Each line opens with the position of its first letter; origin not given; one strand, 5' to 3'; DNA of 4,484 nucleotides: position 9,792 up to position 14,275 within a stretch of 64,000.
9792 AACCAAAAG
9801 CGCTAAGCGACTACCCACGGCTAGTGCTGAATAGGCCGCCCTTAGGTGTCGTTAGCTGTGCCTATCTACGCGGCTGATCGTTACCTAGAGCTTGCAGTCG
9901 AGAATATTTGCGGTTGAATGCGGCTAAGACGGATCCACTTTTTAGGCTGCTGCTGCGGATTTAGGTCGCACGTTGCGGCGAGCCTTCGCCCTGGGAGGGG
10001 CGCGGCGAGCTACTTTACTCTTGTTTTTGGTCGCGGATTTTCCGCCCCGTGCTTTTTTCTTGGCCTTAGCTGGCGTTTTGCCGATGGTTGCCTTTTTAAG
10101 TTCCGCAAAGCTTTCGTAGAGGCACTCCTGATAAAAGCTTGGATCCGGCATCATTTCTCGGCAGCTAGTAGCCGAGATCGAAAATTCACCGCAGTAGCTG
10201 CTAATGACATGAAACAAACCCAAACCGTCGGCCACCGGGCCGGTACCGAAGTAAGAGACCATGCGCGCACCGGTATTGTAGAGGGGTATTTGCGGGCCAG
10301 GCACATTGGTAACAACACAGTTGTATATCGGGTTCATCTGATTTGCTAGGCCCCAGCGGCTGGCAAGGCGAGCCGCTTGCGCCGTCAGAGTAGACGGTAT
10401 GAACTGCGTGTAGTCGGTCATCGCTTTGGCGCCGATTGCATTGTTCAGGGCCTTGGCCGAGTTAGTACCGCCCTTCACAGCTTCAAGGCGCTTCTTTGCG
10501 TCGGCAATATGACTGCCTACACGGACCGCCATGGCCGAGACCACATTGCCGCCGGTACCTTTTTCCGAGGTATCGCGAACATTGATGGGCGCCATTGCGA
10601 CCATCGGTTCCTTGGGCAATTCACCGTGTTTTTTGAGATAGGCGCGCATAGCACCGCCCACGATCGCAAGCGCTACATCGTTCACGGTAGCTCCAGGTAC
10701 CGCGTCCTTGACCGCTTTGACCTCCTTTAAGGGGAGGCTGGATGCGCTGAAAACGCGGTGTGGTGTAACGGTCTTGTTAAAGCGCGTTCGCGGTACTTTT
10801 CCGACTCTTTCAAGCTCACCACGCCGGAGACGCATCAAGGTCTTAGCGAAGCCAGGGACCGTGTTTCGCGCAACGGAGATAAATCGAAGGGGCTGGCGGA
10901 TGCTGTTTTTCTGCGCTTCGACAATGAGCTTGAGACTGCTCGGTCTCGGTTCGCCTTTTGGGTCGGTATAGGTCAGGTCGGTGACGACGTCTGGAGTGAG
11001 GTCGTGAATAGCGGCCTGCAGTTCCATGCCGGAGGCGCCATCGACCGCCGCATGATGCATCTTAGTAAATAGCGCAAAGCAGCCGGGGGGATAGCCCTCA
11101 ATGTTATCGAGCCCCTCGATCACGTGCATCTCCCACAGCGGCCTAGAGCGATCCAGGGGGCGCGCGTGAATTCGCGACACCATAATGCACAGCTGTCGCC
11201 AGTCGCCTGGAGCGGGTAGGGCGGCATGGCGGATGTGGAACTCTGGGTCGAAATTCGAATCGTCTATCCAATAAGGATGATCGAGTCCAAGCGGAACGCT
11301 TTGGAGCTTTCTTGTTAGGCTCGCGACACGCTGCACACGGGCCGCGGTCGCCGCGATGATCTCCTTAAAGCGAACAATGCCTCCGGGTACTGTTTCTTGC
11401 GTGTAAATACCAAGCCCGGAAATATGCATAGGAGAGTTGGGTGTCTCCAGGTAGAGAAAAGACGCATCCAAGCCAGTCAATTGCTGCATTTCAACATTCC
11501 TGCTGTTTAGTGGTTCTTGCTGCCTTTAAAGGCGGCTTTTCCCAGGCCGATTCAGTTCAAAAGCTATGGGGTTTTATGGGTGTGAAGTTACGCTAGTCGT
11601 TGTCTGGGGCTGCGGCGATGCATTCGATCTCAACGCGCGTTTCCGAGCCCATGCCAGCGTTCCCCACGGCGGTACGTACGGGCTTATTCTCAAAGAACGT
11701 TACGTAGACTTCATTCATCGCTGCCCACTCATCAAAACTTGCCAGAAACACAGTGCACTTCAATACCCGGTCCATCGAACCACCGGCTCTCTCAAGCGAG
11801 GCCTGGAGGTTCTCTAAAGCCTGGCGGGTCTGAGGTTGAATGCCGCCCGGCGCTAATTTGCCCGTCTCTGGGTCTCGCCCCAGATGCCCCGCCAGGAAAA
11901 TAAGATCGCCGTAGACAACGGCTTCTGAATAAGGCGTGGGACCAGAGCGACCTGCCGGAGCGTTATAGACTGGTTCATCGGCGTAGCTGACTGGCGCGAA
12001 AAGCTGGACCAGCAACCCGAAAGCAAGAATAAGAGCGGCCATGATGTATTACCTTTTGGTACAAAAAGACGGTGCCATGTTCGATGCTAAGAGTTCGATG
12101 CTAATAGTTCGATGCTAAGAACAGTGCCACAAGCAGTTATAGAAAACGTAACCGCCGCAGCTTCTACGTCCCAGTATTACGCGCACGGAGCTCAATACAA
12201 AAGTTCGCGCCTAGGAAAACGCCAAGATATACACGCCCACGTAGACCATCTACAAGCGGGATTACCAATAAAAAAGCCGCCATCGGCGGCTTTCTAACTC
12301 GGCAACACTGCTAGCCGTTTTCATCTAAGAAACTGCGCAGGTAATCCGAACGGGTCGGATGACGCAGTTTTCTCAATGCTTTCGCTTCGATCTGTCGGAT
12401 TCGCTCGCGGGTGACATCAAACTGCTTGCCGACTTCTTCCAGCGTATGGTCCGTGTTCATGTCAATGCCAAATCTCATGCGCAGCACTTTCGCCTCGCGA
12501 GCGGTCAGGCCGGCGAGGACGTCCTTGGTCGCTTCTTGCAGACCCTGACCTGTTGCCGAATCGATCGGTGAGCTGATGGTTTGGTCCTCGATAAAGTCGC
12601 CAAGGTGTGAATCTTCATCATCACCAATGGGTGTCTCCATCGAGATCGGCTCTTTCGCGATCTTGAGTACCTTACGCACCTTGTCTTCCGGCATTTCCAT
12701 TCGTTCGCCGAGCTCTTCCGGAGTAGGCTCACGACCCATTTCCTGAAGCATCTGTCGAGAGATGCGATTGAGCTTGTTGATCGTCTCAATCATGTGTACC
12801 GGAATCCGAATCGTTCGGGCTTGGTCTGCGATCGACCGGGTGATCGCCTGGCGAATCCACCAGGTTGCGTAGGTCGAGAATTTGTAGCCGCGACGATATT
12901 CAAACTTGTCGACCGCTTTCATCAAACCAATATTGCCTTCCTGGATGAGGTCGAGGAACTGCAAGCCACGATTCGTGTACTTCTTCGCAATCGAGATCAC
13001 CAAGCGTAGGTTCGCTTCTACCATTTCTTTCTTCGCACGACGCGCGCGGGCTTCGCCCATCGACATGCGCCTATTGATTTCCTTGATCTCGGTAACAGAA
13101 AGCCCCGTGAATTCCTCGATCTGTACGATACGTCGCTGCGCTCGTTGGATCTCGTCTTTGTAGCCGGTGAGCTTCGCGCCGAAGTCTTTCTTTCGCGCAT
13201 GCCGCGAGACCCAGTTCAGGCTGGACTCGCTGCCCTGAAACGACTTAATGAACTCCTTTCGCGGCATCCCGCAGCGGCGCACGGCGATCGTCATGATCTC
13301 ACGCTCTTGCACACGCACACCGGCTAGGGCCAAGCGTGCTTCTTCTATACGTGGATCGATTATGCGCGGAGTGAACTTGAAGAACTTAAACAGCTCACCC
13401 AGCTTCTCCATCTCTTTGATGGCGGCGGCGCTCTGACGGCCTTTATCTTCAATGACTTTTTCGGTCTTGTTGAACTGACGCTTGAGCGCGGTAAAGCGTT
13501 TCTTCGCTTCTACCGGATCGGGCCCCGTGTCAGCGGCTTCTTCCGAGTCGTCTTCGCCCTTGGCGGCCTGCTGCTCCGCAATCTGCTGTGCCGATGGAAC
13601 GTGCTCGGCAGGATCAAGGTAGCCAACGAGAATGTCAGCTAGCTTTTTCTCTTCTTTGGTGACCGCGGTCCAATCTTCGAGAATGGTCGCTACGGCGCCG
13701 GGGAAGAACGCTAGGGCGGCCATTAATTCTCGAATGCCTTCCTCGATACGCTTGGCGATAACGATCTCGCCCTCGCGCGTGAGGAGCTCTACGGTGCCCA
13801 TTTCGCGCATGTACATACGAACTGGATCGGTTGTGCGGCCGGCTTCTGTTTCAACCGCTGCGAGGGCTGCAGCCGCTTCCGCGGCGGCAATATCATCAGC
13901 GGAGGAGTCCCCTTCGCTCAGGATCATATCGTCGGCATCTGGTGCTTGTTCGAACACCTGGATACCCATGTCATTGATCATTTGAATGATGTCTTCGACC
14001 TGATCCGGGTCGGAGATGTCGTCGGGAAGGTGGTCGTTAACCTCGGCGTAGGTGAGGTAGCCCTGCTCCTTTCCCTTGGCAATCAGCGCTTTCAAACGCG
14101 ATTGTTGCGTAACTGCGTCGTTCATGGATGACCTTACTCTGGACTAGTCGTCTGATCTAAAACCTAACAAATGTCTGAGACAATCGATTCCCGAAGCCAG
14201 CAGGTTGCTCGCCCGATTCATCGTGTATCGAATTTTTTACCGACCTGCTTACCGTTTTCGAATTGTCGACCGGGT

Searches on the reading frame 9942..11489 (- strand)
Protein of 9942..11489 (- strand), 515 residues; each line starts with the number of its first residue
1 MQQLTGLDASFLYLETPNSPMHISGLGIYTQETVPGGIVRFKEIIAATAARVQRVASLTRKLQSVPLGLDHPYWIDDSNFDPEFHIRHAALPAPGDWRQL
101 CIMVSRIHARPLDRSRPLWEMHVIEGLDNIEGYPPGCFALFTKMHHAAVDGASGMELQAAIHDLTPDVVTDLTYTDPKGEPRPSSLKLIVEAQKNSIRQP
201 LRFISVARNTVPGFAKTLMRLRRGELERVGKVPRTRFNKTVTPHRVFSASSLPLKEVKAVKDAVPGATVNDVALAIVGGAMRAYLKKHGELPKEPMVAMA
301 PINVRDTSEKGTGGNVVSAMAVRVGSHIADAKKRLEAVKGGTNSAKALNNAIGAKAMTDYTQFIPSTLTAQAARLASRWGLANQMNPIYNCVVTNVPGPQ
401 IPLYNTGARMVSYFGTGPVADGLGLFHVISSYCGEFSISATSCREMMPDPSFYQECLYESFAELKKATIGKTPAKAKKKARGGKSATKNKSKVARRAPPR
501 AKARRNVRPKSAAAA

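Call 62: search_protein_families(library=pfam, proteins=[window:9942-11489:-], max_evalue=0.00001)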
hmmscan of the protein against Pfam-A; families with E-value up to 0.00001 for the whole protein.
window:9942-11489:- (515 aa): 2 families
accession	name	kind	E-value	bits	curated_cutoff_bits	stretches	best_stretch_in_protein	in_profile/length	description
PF03007.21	WS_DGAT_cat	-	4e-66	223.9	23.6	1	4-273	1-263/263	Wax ester synthase/diacylglycerol acyltransferase catalytic domain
PF06974.18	WS_DGAT_C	-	6.2e-25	88.4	20.7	1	314-465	2-145/145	WS/DGAT C-terminal domain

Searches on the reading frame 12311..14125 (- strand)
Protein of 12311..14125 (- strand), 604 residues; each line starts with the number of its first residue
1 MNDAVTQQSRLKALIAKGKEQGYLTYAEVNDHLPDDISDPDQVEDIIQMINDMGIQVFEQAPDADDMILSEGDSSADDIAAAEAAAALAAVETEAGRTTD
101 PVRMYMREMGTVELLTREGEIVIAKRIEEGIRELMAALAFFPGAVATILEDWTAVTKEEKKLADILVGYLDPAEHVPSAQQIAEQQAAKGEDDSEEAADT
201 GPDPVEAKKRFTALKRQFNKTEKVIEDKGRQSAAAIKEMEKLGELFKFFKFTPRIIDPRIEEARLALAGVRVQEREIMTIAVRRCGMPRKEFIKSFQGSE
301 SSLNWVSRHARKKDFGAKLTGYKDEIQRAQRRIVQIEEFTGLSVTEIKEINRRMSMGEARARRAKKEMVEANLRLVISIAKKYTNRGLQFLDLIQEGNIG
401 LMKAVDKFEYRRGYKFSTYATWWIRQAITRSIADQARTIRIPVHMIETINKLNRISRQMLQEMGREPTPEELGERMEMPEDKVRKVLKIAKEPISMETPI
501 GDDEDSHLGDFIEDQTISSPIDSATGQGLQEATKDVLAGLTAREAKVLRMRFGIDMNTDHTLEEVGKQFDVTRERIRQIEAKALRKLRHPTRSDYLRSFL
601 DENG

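Call 62: search_protein_families(library=pfam, proteins=[window:12311-14125:-], max_evalue=0.00001)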
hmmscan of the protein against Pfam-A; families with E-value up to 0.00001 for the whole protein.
window:12311-14125:- (604 aa): 6 families
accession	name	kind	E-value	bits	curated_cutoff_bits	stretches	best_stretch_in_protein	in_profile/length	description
PF04546.19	Sigma70_ner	-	2.2e-52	178.5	29.7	1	141-337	1-210/210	Sigma-70, non-essential region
PF04539.22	Sigma70_r3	-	2.2e-31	108.2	25.3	1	447-523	1-77/78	Sigma-70 region 3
PF03979.19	Sigma70_r1_1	-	3.1e-29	101.2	22.5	1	7-78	3-75/81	Sigma-70 factor, region 1.1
PF04542.20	Sigma70_r2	-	4.7e-24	84.4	24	1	368-438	1-71/71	Sigma-70 region 2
PF04545.22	Sigma70_r4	-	9.6e-19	67.1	24.1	1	536-589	1-50/50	Sigma-70, region 4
PF00140.25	Sigma70_r1_2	-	7.5e-13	48.7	22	1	100-130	1-31/34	Sigma-70 factor, region 1.2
